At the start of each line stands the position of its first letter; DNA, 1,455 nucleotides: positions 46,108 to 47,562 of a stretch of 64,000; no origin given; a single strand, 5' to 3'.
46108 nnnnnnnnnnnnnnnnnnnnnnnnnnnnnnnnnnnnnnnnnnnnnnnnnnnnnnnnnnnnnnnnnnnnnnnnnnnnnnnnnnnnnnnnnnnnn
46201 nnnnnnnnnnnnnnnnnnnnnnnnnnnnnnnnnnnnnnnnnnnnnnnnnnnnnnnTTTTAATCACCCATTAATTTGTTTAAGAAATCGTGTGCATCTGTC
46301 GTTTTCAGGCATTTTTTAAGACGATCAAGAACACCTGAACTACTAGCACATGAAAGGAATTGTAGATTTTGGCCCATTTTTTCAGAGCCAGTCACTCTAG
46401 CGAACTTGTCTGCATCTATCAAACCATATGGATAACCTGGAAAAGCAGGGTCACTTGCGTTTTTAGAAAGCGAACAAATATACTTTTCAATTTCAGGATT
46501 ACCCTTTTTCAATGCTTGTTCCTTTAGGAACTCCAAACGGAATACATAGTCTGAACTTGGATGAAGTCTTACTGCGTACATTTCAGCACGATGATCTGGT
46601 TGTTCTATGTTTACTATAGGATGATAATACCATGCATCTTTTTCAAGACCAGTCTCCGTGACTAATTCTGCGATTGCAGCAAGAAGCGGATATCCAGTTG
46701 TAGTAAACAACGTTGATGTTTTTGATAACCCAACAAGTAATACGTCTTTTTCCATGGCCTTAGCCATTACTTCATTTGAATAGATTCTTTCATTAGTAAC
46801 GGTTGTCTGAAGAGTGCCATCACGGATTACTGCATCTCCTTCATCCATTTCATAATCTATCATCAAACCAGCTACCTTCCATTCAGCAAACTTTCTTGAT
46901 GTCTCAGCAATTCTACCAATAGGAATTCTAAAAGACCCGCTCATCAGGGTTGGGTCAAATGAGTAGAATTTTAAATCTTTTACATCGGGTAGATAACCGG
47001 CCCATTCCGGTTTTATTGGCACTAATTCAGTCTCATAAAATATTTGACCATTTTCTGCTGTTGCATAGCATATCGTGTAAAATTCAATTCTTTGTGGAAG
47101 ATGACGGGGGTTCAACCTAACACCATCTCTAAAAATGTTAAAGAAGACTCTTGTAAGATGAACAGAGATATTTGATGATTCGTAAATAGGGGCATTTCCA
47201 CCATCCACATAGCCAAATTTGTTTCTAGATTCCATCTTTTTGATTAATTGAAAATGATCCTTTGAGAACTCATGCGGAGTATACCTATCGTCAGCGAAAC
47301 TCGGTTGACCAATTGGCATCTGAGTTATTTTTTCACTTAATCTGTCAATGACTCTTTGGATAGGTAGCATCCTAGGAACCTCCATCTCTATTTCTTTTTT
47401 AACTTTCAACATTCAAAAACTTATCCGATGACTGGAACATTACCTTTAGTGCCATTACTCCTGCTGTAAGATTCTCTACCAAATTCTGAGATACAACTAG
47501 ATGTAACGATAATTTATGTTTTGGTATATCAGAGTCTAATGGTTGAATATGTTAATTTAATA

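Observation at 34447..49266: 14.8-kb AT-rich element integrated into initiator tRNA-Met with a perfect 17-nt att duplication and an intact integrase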

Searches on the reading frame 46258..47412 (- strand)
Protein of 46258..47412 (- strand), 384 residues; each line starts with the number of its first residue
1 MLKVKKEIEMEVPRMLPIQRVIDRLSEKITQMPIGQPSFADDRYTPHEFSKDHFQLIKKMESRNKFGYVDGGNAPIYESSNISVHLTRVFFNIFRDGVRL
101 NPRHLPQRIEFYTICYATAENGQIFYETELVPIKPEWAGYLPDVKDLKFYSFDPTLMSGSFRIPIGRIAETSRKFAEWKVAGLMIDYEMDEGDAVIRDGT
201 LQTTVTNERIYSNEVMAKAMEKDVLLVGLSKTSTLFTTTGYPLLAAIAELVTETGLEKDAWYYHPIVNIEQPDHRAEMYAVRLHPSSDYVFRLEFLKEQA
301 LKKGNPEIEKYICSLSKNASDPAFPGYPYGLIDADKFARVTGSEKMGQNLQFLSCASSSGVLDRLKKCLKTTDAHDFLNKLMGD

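Call 7: search_protein_families(library=pfam, proteins=[window:46258-47412:-], max_evalue=0.01)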
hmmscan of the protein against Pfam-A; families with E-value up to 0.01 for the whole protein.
window:46258-47412:- (384 aa): 1 family
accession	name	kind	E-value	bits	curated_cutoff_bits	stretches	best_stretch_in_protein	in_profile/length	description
PF09376.16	NurA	-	2.1e-08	34.4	21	1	174-340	76-254/254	NurA domain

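Call 9: search_protein_families(library=padloc, proteins=[window:46258-47412:-], max_evalue=0.01)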
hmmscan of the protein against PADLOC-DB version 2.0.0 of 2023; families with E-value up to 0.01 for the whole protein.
window:46258-47412:- (384 aa): 0 families

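Call 10: search_protein_families(library=ncbifam, proteins=[window:46258-47412:-], max_evalue=0.01)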
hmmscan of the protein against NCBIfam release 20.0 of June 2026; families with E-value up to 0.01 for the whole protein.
window:46258-47412:- (384 aa): 0 families

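Call 47: find_homologous_proteins(query=window:46258-47412:-, max_evalue=0.00001)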
Query window:46258-47412:- (384 aa): 578 proteins with E <= 0.00001 among 4049 candidates; the best 120 are listed.
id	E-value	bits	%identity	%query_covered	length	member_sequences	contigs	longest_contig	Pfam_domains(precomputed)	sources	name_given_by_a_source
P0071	1.5e-259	878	100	100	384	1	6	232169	PF09376.17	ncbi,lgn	-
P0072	1.3e-192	658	76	96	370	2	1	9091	PF09376.17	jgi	-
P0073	1.7e-174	598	66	98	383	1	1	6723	PF09376.17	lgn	-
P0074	2.0e-172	592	68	96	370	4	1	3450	PF09376.17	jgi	jgi:hypothetical protein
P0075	2.3e-172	591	67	96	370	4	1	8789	PF09376.17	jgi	jgi:hypothetical protein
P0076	7.5e-166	570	64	98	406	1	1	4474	PF09376.17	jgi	jgi:hypothetical protein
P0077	9.4e-166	570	65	96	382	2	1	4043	PF09376.17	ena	-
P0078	9.5e-165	566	65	96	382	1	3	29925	PF09376.17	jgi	jgi:hypothetical protein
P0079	1.7e-164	566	65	96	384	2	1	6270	PF09376.17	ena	-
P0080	2.3e-163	562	64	98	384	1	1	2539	-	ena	-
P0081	4.0e-163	561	64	96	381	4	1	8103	PF09376.17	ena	-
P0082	3.4e-161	555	64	96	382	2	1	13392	PF09376.17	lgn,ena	-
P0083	1.5e-159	549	63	96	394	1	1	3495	PF09376.17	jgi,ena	-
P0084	8.3e-158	544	62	96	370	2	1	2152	PF09376.17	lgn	-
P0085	1.5e-157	543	62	96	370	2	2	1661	PF09376.17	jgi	jgi:hypothetical protein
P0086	2.7e-157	542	63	96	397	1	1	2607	PF09376.17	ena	-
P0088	2.1e-154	532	60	98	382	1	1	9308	PF09376.17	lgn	-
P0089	4.6e-152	525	59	96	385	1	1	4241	PF09376.17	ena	-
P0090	2.3e-146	506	56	97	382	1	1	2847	PF09376.17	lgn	-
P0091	2.0e-142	493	55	99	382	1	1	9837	PF09376.17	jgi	jgi:hypothetical protein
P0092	9.2e-141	487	60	87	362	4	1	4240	PF09376.17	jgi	-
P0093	1.9e-137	477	54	98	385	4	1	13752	PF09376.17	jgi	jgi:hypothetical protein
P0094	3.8e-136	472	57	96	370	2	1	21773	PF09376.17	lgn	-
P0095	5.3e-134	465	55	96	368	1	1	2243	PF09376.17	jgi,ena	-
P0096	3.1e-132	459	53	99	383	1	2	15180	PF09376.17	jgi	jgi:hypothetical protein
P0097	4.3e-132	459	56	96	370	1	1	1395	PF09376.17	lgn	-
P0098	2.2e-131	457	55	96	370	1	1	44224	PF09376.17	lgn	-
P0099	3.7e-127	443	54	96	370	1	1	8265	PF09376.17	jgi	-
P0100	2.4e-123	430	51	97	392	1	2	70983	PF09376.17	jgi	jgi:hypothetical protein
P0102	9.6e-123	428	52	96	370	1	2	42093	PF09376.17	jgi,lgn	jgi:hypothetical protein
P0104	1.8e-121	424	51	95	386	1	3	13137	PF09376.17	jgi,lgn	-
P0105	1.1e-120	421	51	96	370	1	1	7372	PF09376.17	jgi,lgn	-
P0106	6.6e-120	419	52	97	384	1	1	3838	PF09376.17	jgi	-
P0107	8.9e-120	418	74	66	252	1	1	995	PF09376.17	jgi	jgi:hypothetical protein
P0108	2.4e-119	417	52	97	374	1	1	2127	PF09376.17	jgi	-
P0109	4.7e-119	416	51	97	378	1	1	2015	PF09376.17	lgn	-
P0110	2.8e-118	413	51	97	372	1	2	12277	PF09376.17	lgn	-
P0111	5.1e-118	413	50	96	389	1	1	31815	PF09376.17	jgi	-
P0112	7.3e-118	412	50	96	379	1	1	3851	PF09376.17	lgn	-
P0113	8.4e-118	412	52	96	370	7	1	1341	PF09376.17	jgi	-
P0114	1.2e-117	411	52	96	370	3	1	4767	PF09376.17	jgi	jgi:hypothetical protein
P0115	1.0e-116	408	65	72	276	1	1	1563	PF09376.17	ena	-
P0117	2.8e-116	407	51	96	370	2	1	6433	PF09376.17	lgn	-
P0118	2.9e-116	407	52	96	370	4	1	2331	PF09376.17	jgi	-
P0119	3.9e-116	406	51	96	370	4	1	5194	PF09376.17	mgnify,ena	mgnify:CR=1 FL=1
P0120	5.4e-116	406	49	96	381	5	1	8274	PF09376.17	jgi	jgi:hypothetical protein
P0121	5.5e-116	406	51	96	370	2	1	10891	PF09376.17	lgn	-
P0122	6.2e-116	406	49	96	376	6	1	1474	PF09376.17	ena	-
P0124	2.3e-115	404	50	97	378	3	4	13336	PF09376.17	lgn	-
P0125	3.0e-115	403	50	97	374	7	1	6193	PF09376.17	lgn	-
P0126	3.6e-115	403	50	96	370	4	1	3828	PF09376.17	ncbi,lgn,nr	ncbi:MAG: DNA double-strand break repair nuclease NurA [Candidatus Bathyarchaeota archaeon]|nr:DNA d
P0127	6.1e-115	402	50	96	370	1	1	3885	PF09376.17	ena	-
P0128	7.3e-115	402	50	96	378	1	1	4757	PF09376.17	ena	-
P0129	8.1e-115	402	50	96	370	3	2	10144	PF09376.17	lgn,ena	-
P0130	8.8e-115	402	49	96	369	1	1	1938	PF09376.17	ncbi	-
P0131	1.0e-114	402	50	97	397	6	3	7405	PF09376.17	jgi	jgi:hypothetical protein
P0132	1.6e-114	401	50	96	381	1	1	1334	PF09376.17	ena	-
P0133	7.8e-114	399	49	96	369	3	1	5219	PF09376.17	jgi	jgi:hypothetical protein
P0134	8.9e-114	399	50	97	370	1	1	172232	PF09376.17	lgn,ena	-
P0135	9.4e-114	399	48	96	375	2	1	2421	PF09376.17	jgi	-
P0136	9.8e-114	398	47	96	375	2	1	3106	PF09376.17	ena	-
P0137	1.3e-113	398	50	96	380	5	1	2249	PF09376.17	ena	-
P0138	1.3e-113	398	49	97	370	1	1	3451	PF09376.17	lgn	-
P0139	2.5e-113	397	48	96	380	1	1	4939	PF09376.17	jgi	jgi:hypothetical protein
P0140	3.6e-113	397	48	96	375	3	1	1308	PF09376.17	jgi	jgi:hypothetical protein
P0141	3.7e-113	397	47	96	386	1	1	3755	PF09376.17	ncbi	-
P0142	4.5e-113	396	47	98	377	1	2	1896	PF09376.17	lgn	-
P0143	5.8e-113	396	49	96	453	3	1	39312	PF09376.17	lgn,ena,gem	-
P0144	6.0e-113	396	48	97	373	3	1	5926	PF09376.17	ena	-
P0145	1.5e-112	395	48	96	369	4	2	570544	PF09376.17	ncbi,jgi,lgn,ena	ncbi:MAG: DNA double-strand break repair nuclease NurA [Nitrososphaeria archaeon]|jgi:hypothetical p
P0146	2.1e-112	394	46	96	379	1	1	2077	PF09376.17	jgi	jgi:hypothetical protein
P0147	3.4e-112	393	46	96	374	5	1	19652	PF09376.17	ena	-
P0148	4.3e-112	393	48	96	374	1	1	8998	PF09376.17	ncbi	-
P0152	6.5e-112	392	46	96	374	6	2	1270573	PF09376.17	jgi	-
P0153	1.3e-111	392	48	97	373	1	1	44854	PF09376.17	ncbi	-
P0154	1.8e-111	391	49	96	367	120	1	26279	PF09376.17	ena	-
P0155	2.9e-111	390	47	95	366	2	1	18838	PF09376.17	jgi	jgi:hypothetical protein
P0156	6.5e-111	389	47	96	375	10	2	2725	PF09376.17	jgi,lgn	-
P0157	1.2e-110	388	47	96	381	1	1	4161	PF09376.17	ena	-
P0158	1.4e-110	388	48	96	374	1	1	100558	PF09376.17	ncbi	-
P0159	1.4e-110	388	49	96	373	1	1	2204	PF09376.17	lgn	-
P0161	5.5e-110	386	47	97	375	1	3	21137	PF09376.17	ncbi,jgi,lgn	jgi:hypothetical protein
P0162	5.5e-110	386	60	74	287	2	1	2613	PF09376.17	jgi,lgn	-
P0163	6.9e-110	386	57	80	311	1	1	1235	PF09376.17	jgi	jgi:hypothetical protein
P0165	1.5e-109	385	46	97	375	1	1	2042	PF09376.17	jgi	-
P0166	1.7e-109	385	47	95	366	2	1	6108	PF09376.17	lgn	-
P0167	9.2e-109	382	50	92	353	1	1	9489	PF09376.17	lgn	-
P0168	1.2e-108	382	47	95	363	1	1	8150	PF09376.17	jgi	jgi:hypothetical protein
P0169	1.2e-107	378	46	97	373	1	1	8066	PF09376.17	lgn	-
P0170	3.6e-107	377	46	97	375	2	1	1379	PF09376.17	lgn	-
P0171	1.2e-106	375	46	95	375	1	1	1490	PF09376.17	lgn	-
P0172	1.5e-105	372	46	97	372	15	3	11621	PF09376.17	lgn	-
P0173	1.7e-105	371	45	97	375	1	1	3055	PF09376.17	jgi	jgi:hypothetical protein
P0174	1.9e-105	371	49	91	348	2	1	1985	PF09376.17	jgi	-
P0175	5.7e-105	370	74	59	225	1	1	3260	PF09376.17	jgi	jgi:hypothetical protein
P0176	6.2e-105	370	48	95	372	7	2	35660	PF09376.17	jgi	jgi:hypothetical protein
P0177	1.1e-104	369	46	96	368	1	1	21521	PF09376.17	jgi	jgi:hypothetical protein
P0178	1.2e-103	365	48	91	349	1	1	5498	PF09376.17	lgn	-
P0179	2.0e-103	365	47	95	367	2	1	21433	PF09376.17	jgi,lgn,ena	-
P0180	3.6e-103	364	49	91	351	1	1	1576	PF09376.17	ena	-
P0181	4.1e-103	364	46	95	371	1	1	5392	PF09376.17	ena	-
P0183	4.3e-101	357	50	84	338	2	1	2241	PF09376.17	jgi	jgi:hypothetical protein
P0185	7.7e-99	349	45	95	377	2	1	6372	PF09376.17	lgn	-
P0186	4.2e-98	347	50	83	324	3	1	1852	PF09376.17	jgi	jgi:hypothetical protein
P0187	2.4e-95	338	43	98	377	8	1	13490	PF09376.17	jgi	-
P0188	5.8e-92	327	43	95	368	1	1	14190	PF09376.17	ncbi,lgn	-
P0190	3.4e-91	324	42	95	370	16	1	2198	PF09376.17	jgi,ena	-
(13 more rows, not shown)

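Call 48: find_encoding_contigs(protein=P0072, flank=10000, max_places=2)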
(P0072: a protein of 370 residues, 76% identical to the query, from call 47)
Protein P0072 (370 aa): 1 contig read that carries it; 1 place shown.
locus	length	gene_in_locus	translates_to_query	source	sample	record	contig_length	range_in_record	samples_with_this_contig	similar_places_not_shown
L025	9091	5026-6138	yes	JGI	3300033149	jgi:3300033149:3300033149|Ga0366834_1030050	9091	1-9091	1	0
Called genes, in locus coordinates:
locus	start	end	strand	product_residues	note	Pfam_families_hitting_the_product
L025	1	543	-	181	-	?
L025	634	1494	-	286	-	-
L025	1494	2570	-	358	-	PF01978:TrmB (faint), PF01022:HTH_5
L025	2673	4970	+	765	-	-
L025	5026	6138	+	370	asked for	PF09376:NurA (weak)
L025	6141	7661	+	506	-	PF01935:DUF87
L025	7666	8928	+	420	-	PF00149:Metallophos, PF12850:Metallophos_2 (weak)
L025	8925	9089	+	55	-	?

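Call 49: find_encoding_contigs(protein=P0078, flank=10000, max_places=2)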
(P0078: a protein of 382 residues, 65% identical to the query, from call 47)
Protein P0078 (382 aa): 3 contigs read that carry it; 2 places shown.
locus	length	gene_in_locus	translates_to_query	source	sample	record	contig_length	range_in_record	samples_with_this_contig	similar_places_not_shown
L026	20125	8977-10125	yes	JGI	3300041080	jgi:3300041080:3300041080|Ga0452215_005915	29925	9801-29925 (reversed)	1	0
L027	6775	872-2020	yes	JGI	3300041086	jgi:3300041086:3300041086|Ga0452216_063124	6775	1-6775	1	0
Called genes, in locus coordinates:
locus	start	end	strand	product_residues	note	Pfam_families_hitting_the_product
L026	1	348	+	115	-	?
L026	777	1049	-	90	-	-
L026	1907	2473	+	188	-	PF05638:T6SS_HCP (faint)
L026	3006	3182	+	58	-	-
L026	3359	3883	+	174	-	-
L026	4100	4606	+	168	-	-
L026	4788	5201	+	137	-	-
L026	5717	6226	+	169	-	-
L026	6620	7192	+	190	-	-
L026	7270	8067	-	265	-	PF13495:Phage_int_SAM_4 (faint), PF16795:Phage_integr_3, PF00589:Phage_integrase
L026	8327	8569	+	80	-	-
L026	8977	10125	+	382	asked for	PF09376:NurA (weak)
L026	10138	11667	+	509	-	PF01935:DUF87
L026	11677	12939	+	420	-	PF00149:Metallophos, PF12850:Metallophos_2 (weak)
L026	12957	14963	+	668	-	PF13476:AAA_23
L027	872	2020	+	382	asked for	PF09376:NurA (weak)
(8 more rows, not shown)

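Call 50: find_encoding_contigs(protein=P0100, flank=10000, max_places=2)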
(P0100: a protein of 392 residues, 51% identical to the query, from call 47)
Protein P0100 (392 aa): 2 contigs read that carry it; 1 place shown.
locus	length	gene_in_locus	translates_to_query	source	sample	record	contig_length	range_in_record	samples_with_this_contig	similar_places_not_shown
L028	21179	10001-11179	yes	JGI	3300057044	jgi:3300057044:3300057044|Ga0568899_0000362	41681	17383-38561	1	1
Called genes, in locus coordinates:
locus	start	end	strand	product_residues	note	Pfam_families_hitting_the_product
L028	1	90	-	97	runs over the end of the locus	-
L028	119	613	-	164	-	-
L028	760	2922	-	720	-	PF01935:DUF87 (weak)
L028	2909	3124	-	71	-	-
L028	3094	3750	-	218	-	-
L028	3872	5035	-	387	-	PF13401:AAA_22 (faint), PF13191:AAA_16 (faint), PF00004:AAA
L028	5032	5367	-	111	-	-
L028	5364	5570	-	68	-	-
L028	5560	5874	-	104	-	-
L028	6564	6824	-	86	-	-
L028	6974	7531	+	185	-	-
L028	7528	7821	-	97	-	-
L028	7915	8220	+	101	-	-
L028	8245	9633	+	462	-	PF05569:Peptidase_M56, PF01435:Peptidase_M48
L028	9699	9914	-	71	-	-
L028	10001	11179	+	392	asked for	PF09376:NurA (weak)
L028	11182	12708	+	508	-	PF01935:DUF87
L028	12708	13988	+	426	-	PF00149:Metallophos, PF12850:Metallophos_2 (faint)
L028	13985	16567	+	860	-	PF02463:SMC_N (faint), PF13476:AAA_23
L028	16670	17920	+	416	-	PF01555:N6_N4_Mtase, PF01170:UPF0020 (faint), PF08241:Methyltransf_11 (faint), PF01555:N6_N4_Mtase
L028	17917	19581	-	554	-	PF01555:N6_N4_Mtase, PF01170:UPF0020 (faint)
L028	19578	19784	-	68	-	PF01047:MarR (weak), PF21248:SoFic-like_C (weak), PF09339:HTH_IclR (weak)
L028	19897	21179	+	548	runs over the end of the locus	-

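Call 99: search_protein_families(library=pfam, proteins=[L025:2673-4970:+, L025:1494-2570:-], max_evalue=0.001)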
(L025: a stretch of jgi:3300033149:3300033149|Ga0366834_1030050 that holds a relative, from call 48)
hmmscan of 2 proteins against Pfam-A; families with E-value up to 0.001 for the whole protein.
L025:2673-4970:+ (765 aa): 0 families

L025:1494-2570:- (358 aa): 4 families
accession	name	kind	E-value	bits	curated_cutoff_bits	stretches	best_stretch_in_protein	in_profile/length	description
PF01022.26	HTH_5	-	3.5e-08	33.6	22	1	285-329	2-46/47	Bacterial regulatory protein, arsR family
PF01978.25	TrmB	-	2.2e-05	24.6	25.6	1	283-341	6-64/68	Sugar-specific transcriptional regulator TrmB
PF12802.13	MarR_2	-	0.00013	22.5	27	1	290-331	10-53/61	MarR family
PF25213.1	HVO_A0261_N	-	0.00061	20.1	35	0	284-331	10-57/86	HVO_A0261 N-terminal domain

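Call 106: search_solved_structures(query=window:46258-47412:-, max_evalue=0.01, show_alignments=1)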
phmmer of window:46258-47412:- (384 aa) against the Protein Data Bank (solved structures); distinct sequences matched with E-value up to 0.01: 0.
